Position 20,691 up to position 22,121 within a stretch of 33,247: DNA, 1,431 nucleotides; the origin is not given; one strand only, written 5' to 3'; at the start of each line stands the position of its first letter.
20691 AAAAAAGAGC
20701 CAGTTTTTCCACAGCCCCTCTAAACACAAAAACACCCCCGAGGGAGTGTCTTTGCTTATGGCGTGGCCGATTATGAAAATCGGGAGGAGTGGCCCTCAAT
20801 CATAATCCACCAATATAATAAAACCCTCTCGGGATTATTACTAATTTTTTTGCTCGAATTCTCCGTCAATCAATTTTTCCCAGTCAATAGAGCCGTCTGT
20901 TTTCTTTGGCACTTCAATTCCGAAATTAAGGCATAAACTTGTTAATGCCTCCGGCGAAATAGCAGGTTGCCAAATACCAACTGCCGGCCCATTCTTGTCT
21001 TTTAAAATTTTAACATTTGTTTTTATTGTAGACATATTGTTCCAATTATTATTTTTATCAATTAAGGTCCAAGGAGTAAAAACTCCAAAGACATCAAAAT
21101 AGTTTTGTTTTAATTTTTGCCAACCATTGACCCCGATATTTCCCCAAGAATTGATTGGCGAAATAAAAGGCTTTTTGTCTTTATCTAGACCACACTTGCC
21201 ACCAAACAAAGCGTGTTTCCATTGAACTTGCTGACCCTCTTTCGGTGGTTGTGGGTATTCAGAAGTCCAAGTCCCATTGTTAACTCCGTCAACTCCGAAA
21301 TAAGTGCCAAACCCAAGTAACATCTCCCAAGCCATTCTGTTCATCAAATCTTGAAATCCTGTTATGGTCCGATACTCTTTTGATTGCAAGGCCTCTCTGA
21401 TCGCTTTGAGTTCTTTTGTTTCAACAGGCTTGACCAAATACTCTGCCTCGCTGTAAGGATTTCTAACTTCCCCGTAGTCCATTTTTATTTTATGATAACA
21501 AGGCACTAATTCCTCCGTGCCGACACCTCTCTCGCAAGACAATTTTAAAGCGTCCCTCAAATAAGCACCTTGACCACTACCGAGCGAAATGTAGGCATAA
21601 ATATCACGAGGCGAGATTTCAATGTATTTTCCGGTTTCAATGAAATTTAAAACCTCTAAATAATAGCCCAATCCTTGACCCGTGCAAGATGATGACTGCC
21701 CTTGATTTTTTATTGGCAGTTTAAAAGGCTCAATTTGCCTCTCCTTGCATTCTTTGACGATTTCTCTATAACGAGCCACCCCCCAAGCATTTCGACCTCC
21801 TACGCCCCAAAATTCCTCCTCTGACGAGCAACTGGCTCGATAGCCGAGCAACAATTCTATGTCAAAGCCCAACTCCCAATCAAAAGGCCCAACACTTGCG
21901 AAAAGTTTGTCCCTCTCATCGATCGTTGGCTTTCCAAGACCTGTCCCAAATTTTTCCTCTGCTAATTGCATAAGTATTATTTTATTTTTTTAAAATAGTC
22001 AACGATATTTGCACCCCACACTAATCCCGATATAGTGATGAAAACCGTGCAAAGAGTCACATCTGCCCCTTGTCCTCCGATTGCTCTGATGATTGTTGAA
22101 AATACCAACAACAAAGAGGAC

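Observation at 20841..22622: Lysis cassette built around a papain-type (C1) cysteine peptidase and four tiny membrane proteins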

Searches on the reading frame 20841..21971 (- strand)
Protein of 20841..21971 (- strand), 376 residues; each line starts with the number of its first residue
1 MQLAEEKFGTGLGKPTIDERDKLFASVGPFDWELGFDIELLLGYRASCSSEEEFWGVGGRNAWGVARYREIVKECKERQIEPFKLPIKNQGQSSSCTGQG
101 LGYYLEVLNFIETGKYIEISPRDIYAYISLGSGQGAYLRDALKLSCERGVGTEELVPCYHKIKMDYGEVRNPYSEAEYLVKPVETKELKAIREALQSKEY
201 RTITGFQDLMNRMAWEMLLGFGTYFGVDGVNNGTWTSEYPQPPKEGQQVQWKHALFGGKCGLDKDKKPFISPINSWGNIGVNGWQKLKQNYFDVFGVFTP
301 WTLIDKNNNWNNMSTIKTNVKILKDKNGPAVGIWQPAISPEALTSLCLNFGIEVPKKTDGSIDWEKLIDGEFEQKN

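Call 4: search_protein_families(library=pfam, proteins=[window:20841-21971:-], max_evalue=1)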
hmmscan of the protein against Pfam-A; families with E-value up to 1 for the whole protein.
window:20841-21971:- (376 aa): 1 family
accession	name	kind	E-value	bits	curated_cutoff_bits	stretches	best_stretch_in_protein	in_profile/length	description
PF00439.30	Bromodomain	-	0.034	14.5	21.7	1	188-213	39-64/84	Bromodomain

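Call 5: search_protein_families(library=phrogs, proteins=[window:20841-21971:-], max_evalue=0.1)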
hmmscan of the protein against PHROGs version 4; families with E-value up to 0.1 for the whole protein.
window:20841-21971:- (376 aa): 0 families

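Call 6: search_solved_structures(query=window:20841-21971:-, max_evalue=10, show_alignments=3)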
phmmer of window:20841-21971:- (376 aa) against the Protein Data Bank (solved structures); distinct sequences matched with E-value up to 10: 32.
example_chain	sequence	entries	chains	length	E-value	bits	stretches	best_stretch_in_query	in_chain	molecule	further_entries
3h7d_A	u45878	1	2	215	0.00065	22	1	83-158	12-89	Cathepsin K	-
2f7d_A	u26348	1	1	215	0.00096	21.4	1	83-167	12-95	Cathepsin K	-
6qlm_A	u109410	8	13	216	0.0014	20.9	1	83-158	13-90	Cathepsin K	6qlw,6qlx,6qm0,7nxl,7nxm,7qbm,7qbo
9g6a_A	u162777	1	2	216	0.0014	20.9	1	83-158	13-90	Cathepsin K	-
1u9v_A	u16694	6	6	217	0.0014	20.9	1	83-158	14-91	Cathepsin K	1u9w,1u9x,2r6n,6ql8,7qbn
1atk_A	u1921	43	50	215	0.0014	20.8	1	83-158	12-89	CATHEPSIN K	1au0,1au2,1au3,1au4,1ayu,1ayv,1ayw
3ovz_A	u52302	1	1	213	0.0015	20.8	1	83-158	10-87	Cathepsin K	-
1snk_A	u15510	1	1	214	0.0015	20.8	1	83-158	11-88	Cathepsin K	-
1by8_A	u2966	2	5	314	0.0029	19.9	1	82-158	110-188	PROTEIN (PROCATHEPSIN K)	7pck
5tdi_A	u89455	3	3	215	0.0037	19.5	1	83-158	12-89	Cathepsin K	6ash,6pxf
1yal_A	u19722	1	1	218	0.0055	18.9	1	85-159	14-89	CHYMOPAPAIN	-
5j94_A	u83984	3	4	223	0.02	17.1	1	82-158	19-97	Cathepsin K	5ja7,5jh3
8v57_A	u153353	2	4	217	0.032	16.4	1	82-157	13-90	Cathepsin K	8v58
6bki_A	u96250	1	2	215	0.034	16.3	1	83-157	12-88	Cathepsin K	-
5t6u_A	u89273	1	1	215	0.034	16.3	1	83-157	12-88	Cathepsin K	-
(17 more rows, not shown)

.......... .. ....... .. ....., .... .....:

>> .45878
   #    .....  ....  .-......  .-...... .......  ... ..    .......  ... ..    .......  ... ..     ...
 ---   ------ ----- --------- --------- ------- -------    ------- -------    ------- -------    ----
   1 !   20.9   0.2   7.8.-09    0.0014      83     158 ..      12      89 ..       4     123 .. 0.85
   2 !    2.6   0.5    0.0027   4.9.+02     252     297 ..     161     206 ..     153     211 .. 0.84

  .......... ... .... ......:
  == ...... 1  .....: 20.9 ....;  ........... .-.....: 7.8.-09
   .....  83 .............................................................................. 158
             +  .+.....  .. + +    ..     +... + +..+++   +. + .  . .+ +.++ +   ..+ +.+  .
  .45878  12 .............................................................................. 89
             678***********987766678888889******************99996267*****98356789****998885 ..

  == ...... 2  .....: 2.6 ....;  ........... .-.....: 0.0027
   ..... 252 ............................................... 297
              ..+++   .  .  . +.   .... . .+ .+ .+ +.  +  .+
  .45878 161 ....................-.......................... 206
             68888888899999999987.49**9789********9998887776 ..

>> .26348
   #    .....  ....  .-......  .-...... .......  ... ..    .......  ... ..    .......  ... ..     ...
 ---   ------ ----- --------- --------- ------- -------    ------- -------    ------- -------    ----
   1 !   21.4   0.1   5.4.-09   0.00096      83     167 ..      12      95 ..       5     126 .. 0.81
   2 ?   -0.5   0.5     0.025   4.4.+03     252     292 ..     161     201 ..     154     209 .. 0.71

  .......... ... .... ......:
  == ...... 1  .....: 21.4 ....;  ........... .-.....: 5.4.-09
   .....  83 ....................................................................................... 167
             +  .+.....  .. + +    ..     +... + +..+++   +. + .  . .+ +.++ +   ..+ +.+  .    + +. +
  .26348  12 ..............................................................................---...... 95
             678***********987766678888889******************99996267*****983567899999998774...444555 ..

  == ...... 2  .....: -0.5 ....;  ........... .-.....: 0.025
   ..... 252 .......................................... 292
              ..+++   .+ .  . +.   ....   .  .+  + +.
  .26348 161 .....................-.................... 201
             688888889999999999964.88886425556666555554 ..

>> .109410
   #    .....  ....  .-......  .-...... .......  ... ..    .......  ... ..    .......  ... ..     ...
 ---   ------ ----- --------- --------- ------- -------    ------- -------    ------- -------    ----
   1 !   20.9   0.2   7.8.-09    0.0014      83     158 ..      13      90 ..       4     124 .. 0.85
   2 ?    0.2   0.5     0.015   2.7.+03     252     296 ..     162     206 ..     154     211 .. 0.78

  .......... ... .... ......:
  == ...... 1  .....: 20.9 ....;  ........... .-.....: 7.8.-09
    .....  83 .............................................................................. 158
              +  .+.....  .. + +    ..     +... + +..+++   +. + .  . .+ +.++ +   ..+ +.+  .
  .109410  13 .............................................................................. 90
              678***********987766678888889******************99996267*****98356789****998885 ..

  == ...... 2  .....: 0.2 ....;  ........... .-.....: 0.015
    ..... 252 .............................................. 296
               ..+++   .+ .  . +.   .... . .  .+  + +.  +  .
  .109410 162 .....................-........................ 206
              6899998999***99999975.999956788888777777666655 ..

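Call 7: find_homologous_proteins(query=window:20841-21971:-, max_evalue=0.001)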
Query window:20841-21971:- (376 aa): 103 proteins with E <= 0.001 among 1952 candidates.
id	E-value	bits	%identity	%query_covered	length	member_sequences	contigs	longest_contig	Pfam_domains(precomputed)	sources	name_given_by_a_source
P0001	2.7e-261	884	100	100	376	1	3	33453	-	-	-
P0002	2.7e-228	776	86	99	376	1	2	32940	-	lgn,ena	-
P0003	9.6e-217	738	82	100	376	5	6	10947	-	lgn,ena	-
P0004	1.0e-175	603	71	99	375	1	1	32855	-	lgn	-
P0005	8.4e-171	586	71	98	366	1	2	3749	-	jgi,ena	-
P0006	2.3e-169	582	69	99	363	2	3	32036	-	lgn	-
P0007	3.1e-166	571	68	99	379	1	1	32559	-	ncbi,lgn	-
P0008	3.5e-166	571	68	99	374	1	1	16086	-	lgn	-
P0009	1.9e-161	556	66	99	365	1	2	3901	-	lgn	-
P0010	3.9e-159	548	66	99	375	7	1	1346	-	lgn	-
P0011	2.4e-157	542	64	99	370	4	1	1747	-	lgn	-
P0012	4.7e-157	541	64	99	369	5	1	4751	-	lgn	-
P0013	3.3e-155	535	64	97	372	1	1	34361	-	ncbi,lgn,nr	ncbi:MAG: hypothetical protein EOL88_00730 [Bacteroidia bacterium]|nr:hypothetical protein [Bacteroi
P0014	1.1e-154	533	64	99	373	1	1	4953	-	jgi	-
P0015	2.9e-151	522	61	100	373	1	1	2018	-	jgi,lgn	-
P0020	1.1e-142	494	59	98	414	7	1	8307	PF00112.30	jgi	-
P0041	5.9e-104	366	49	98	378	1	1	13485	PF00112.30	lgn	-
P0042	2.9e-99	351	52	90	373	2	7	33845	-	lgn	-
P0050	2.0e-66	243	37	98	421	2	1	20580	-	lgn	-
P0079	3.3e-38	150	34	81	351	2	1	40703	-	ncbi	-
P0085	1.3e-35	141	36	85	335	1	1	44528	-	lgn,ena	-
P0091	2.9e-27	114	32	81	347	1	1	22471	PF01471.24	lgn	-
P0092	3.9e-27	113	32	81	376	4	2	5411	-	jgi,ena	-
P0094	9.4e-24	102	31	81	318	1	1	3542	PF09374.16,PF01471.24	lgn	-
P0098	8.3e-20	89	29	80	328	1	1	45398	PF01471.24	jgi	-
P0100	1.4e-19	89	30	81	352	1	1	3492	PF00112.30,PF01471.24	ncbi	-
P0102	7.7e-18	83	28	76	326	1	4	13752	PF01471.24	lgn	-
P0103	1.2e-10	59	30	71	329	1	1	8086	-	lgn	-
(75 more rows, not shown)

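Call 8: search_dna_similar(query=window:20841-21971:-, collection=phages, mode=protein, max_evalue=0.001)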
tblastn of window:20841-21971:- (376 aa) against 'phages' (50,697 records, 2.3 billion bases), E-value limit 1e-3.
No match.

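Call 13: search_protein_families(library=pfam, proteins=[P0020, P0041, P0091, P0094, P0098, P0100, P0102, P0103, P0050, P0092], max_evalue=0.01)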
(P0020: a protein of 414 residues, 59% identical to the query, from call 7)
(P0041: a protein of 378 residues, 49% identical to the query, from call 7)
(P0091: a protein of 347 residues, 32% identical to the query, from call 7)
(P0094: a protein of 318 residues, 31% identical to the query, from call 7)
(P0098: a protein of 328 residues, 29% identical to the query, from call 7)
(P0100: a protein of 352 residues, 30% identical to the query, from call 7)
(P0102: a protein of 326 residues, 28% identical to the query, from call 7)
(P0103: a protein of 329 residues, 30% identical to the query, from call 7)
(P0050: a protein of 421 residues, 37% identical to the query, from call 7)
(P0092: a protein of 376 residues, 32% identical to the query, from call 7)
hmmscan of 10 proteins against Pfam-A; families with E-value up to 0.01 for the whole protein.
P0020 (414 aa): 1 family
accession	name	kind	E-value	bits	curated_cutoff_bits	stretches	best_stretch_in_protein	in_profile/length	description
PF00112.29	Peptidase_C1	-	7.8e-06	26.6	20.7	1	123-194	16-91/220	Papain family cysteine protease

P0041 (378 aa): 1 family
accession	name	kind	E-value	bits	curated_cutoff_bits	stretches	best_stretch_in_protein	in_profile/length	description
PF00112.29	Peptidase_C1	-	6.6e-07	30.1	20.7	1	89-292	17-209/220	Papain family cysteine protease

P0091 (347 aa): 1 family
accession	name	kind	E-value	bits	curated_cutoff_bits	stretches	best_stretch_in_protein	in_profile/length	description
PF01471.23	PG_binding_1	-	2.9e-11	43.8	23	1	284-342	2-57/57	Putative peptidoglycan binding domain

P0094 (318 aa): 2 families
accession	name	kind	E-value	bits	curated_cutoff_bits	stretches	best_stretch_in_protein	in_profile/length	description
PF01471.23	PG_binding_1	-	1.4e-12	48.1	23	1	267-312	3-54/57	Putative peptidoglycan binding domain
PF09374.15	PG_binding_3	-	1.7e-06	28.5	24.6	1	269-293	3-32/76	Predicted Peptidoglycan domain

P0098 (328 aa): 2 families
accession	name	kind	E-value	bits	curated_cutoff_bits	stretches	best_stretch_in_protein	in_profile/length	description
PF01471.23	PG_binding_1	-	1.7e-07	31.8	23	1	270-324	2-55/57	Putative peptidoglycan binding domain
PF03051.21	Peptidase_C1_2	-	0.0098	15.2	22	0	186-245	347-408/438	Peptidase C1-like family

P0100 (352 aa): 3 families
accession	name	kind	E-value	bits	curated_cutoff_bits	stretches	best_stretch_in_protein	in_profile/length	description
PF01471.23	PG_binding_1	-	4.9e-12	46.3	23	1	292-345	3-54/57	Putative peptidoglycan binding domain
PF00112.29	Peptidase_C1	-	1.9e-05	25.3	20.7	1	160-249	114-205/220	Papain family cysteine protease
PF03051.21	Peptidase_C1_2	-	0.00041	19.7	22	1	222-255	373-406/438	Peptidase C1-like family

P0102 (326 aa): 2 families
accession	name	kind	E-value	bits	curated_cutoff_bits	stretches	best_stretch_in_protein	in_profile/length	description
PF01471.23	PG_binding_1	-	3.5e-08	34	23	1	268-324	2-57/57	Putative peptidoglycan binding domain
PF00112.29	Peptidase_C1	-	0.00086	19.9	20.7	1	138-235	104-206/220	Papain family cysteine protease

P0103 (329 aa): 0 families

P0050 (421 aa): 0 families

P0092 (376 aa): 1 family
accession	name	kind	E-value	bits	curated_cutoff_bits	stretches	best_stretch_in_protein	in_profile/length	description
PF00112.29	Peptidase_C1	-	2.6e-05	24.8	20.7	1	105-248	68-202/220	Papain family cysteine protease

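Call 14: find_encoding_contigs(protein=P0098, flank=6000, max_places=2)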
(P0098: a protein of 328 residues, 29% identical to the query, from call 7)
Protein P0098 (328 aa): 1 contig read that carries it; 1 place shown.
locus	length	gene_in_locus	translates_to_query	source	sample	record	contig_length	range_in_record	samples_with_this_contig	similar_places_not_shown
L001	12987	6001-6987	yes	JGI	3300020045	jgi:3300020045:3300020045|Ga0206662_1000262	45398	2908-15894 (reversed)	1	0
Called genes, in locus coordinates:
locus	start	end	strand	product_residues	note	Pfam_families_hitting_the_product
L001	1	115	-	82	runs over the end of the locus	-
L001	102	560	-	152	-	-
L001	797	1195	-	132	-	-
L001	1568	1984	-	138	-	PF05766:NinG (weak)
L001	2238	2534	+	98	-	-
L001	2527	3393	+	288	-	-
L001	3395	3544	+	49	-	-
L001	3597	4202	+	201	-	-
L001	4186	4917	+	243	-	PF13482:RNase_H_2 (weak)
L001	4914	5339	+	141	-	-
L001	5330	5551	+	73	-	-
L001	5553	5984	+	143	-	PF18909:dGTP_diPhyd_N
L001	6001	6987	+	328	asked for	PF01471:PG_binding_1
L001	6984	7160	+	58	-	-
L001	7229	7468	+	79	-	-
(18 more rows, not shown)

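Call 15: find_encoding_contigs(protein=P0013, flank=6000, max_places=2)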
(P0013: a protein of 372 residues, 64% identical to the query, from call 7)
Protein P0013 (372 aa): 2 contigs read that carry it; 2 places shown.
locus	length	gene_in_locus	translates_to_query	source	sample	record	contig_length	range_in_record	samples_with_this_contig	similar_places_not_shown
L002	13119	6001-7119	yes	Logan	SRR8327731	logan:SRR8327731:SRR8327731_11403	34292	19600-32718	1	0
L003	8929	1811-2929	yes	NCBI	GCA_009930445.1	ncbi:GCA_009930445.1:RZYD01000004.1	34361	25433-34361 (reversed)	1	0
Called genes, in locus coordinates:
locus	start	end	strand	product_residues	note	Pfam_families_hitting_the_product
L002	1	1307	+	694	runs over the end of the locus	PF20155:TMP_3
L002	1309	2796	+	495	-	-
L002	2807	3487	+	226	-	-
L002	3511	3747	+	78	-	-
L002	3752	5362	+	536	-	PF26696:PTL_trimer (faint)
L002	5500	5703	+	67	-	-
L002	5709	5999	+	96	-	-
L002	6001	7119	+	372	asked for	-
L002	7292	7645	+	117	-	PF13392:HNH_3 (faint)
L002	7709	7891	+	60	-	-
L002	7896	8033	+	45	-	-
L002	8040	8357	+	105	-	PF11171:DUF2958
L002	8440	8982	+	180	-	-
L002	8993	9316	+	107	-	-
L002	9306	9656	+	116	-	-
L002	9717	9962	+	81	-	PF01726:LexA_DNA_bind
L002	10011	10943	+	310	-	PF04098:Rad52_Rad22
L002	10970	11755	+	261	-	-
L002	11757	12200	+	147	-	-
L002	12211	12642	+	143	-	PF00436:SSB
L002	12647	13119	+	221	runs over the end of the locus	-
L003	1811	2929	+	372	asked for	-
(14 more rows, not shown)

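Call 16: predict_structure(alignment_id=A1)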
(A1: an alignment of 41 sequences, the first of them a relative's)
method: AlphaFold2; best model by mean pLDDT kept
length: 376 residues; sequences in the alignment: 41
mean_pLDDT: 90.9   pTM: 0.80
mean pLDDT of the five models: 90.9, 90.1, 90.0, 89.9, 89.0
residues with pLDDT >= 90: 288; 70-90: 62; 50-70: 11; < 50: 15
segments of 3 or more residues with pLDDT < 50: 1-4, 309-318
pLDDT, mean of each block of 10 residues (from residue 1): 51 84 85 98 98 92 94 98 97 96 97 95 98 95 97 98 95 97 97 94 92 96 97 96 95 98 98 96 98 96 73 47 84 82 84 94 93 74
secondary structure, 60 per line:
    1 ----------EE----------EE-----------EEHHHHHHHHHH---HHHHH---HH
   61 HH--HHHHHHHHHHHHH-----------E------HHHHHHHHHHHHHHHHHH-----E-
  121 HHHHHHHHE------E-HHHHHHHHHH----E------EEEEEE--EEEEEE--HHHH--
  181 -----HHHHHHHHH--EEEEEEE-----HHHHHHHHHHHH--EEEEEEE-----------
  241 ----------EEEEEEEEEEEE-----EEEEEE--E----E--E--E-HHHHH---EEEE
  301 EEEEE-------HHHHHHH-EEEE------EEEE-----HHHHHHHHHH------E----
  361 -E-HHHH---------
elements in order: H38-47 H51-55 H59-62 H65-77 H96-113 H121-128 H138-147 E159-164 E167-172 H175-178 H186-194 E197-203 H209-220 E223-229 E251-262 E268-273 H289-293 E297-305 H313-319 E321-324 E331-334 H340-349 H364-367

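Call 19: fold_search(model_id=the predicted structure, library=pdb)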
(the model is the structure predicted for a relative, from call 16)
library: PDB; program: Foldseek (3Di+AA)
matches with E <= 10: 588; with E <= 0.001: 280
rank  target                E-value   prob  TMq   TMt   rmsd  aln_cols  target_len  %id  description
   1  3ois_B                2.2e-13  1.00  0.54  0.75   3.9       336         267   16  Crystal Structure Xylellain, a cysteine protease from Xylella fastidiosa (released 2011-08-03)
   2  3ois_A                6.4e-13  1.00  0.54  0.74   6.3       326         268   17  Crystal Structure Xylellain, a cysteine protease from Xylella fastidiosa (released 2011-08-03)
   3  7pck_A                1.2e-12  1.00  0.49  0.57   4.5       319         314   17  CRYSTAL STRUCTURE OF WILD TYPE HUMAN PROCATHEPSIN K (released 1999-10-25)
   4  7pck_D                3.3e-12  1.00  0.43  0.54   4.3       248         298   18  CRYSTAL STRUCTURE OF WILD TYPE HUMAN PROCATHEPSIN K (released 1999-10-25)
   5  7pck_C                4.5e-12  1.00  0.47  0.56   4.5       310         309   16  CRYSTAL STRUCTURE OF WILD TYPE HUMAN PROCATHEPSIN K (released 1999-10-25)
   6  7pck_B                4.5e-12  1.00  0.42  0.50   4.5       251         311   18  CRYSTAL STRUCTURE OF WILD TYPE HUMAN PROCATHEPSIN K (released 1999-10-25)
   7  1mem                  1.4e-11  1.00  0.43  0.72   4.4       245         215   19  Crystal structure of Cathepsin K complexed with a potent vinyl sulfone inhibitor (released 1998-01-14)
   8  6ql8                  1.6e-11  1.00  0.42  0.70   6.9       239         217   19  Cathepsin-K in complex with MIV-711 (released 2020-02-19)
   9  9g6a_B                2.1e-11  1.00  0.45  0.75   4.2       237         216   18  Peptide-Small Molecule Hybrids as Novel Selective Irreversible Cathepsin-K Inhibitors in Primary Osteoclasts and Human (released 2025-07-30)
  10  4i04_C                3.5e-11  1.00  0.46  0.55   6.8       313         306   14  Structure of zymogen of cathepsin B1 from Schistosoma mansoni (released 2014-02-05)
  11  5fpw_A                4.2e-11  1.00  0.47  0.59   6.9       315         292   10  proCathepsin B S9 from Trypanosoma congolense (released 2016-02-17)
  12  1vsn                  5.6e-11  1.00  0.45  0.75   4.9       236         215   18  Crystal structure of a potent small molecule inhibitor bound to cathepsin K (released 2007-04-24)
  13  1snk                  5.6e-11  1.00  0.45  0.75   4.2       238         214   18  Cathepsin K complexed with carbamate derivatized norleucine aldehyde (released 2004-06-22)
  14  4i04_A                5.9e-11  1.00  0.51  0.62   6.3       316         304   14  Structure of zymogen of cathepsin B1 from Schistosoma mansoni (released 2014-02-05)
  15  8z78_B                6.3e-11  1.00  0.41  0.70   6.2       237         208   18  Crystal structure of Procerain-B from Calotropis gigantea with glycerol (released 2025-04-23)
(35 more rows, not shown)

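Call 23: fold_search(model_id=the predicted structure, library=viral)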
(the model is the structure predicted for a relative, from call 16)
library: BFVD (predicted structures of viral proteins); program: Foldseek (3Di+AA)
matches with E <= 10: 334; with E <= 0.001: 31
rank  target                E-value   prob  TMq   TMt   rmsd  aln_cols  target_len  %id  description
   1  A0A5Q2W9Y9            7.0e-20  1.00  0.60  0.64   7.6       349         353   21  (no name in the UniProt tables at hand)
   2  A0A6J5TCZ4            8.5e-13  1.00  0.54  0.79   3.1       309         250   17  Peptidase_C1 domain containing protein [uncultured Caudovirales phage]
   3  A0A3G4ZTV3            1.2e-12  1.00  0.52  0.73   3.9       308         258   16  Peptidase C1 [Edafosvirus sp.]
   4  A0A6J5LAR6            4.7e-12  1.00  0.51  0.24   5.4       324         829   18  Peptidase_C1 domain containing protein [uncultured Caudovirales phage]
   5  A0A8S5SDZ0            5.9e-12  1.00  0.46  0.60  10.4       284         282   18  Peptidase [Siphoviridae sp. ctnpt50]
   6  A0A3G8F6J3            8.4e-12  1.00  0.46  0.35   3.5       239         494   17  (no name in the UniProt tables at hand)
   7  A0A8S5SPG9            3.1e-11  1.00  0.47  0.47   7.1       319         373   16  Copper amine oxidase [Phage sp. ctPjm15]
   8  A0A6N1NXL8            3.3e-11  1.00  0.44  0.50   5.5       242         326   16  Cathepsin L2 [Tupanvirus soda lake]
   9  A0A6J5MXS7            3.3e-11  1.00  0.45  0.36  10.1       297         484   18  Peptidoglycan binding-like [uncultured Caudovirales phage]
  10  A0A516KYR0            3.4e-11  1.00  0.50  0.69   7.7       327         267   16  (no name in the UniProt tables at hand)
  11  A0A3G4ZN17            7.9e-11  1.00  0.50  0.61   5.2       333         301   16  Peptidase [Terrestrivirus sp.]
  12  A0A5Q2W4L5            4.3e-10  1.00  0.51  0.62   5.0       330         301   15  (no name in the UniProt tables at hand)
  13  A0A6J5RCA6            1.0e-09  1.00  0.41  0.55   5.5       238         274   16  Uncharacterized protein [uncultured Caudovirales phage]
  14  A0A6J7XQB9            1.3e-09  1.00  0.42  0.58   4.2       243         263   18  Peptidase C1A, papain C-terminal [uncultured Caudovirales phage]
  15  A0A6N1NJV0            2.4e-09  1.00  0.39  0.34   6.2       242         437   15  Uncharacterized protein [Tupanvirus deep ocean]
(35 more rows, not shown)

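Call 32: find_related_loci(query=A2, collection=genome_contigs, flank=8000)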
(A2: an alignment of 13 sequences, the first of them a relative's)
Query A2 (376 aa) in genome_contigs; peptide patterns used: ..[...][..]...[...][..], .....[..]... (x = any residue, [..] = any of these).
102 stretches matched a pattern; 2 encode a relative of the query (tblastn E <= 1e-3); 2 distinct loci.
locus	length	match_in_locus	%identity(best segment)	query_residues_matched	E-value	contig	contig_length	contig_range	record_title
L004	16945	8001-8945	48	5-317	6e-87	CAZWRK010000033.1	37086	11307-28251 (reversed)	MAG TPA_asm: uncultured Aquaspirillum sp. isolate SRP135725_co1_538 genome assembly, contig: NODE_1105_length_37086_cov_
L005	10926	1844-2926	64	12-375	3e-150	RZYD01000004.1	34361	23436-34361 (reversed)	MAG: Bacteroidia bacterium isolate INTA.AUR.004 contig-100_384, whole genome shotgun sequence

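Call 37: find_encoding_contigs(protein=P0002, flank=4000, max_places=1)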
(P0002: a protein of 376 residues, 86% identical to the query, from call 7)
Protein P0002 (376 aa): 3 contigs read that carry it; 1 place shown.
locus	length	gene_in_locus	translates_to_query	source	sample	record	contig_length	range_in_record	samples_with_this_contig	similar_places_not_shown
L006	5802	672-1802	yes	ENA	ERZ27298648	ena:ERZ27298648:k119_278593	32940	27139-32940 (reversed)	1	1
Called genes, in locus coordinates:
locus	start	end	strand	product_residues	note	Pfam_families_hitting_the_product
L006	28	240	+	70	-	-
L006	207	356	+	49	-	-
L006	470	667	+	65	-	-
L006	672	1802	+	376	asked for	-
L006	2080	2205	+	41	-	-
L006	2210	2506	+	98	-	-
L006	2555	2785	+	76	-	-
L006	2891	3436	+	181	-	-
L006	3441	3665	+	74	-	-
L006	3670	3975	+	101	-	-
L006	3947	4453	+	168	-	-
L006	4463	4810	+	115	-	-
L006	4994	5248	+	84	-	PF01726:LexA_DNA_bind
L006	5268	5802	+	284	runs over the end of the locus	-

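Call 38: find_encoding_contigs(protein=P0004, flank=4000, max_places=1)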
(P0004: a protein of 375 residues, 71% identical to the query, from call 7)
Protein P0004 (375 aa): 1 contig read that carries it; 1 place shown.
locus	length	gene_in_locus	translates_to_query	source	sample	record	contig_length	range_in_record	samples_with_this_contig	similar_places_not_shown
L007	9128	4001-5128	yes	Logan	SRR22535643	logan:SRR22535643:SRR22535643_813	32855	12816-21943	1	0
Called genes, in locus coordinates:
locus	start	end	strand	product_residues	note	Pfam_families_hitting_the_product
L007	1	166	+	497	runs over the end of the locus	-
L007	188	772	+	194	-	-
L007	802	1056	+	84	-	-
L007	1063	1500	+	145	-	-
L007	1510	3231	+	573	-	-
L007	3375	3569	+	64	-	-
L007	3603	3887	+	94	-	PF23831:DUF7201 (weak)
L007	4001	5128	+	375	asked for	-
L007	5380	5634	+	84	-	-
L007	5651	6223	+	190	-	-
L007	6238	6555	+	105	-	-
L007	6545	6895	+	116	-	-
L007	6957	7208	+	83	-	PF01726:LexA_DNA_bind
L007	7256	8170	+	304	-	-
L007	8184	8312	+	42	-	-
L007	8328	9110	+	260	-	-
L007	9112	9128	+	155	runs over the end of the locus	-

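Call 39: find_encoding_contigs(protein=P0007, flank=4000, max_places=1)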
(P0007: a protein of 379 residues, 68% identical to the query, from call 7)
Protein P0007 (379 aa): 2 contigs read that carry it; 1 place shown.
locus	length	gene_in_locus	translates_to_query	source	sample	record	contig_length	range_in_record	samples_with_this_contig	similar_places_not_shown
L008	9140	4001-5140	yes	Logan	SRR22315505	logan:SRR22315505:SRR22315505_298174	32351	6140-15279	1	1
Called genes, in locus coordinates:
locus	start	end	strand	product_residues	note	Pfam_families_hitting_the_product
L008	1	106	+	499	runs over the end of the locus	-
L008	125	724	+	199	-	-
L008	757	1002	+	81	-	-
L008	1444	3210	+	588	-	-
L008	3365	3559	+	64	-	-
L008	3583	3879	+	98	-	-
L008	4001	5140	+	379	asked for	-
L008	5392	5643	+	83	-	-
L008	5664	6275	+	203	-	-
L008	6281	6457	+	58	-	-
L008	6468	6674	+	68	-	-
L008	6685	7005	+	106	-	-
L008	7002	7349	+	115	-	-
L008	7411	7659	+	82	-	PF01726:LexA_DNA_bind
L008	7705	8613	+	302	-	-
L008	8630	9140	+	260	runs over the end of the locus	-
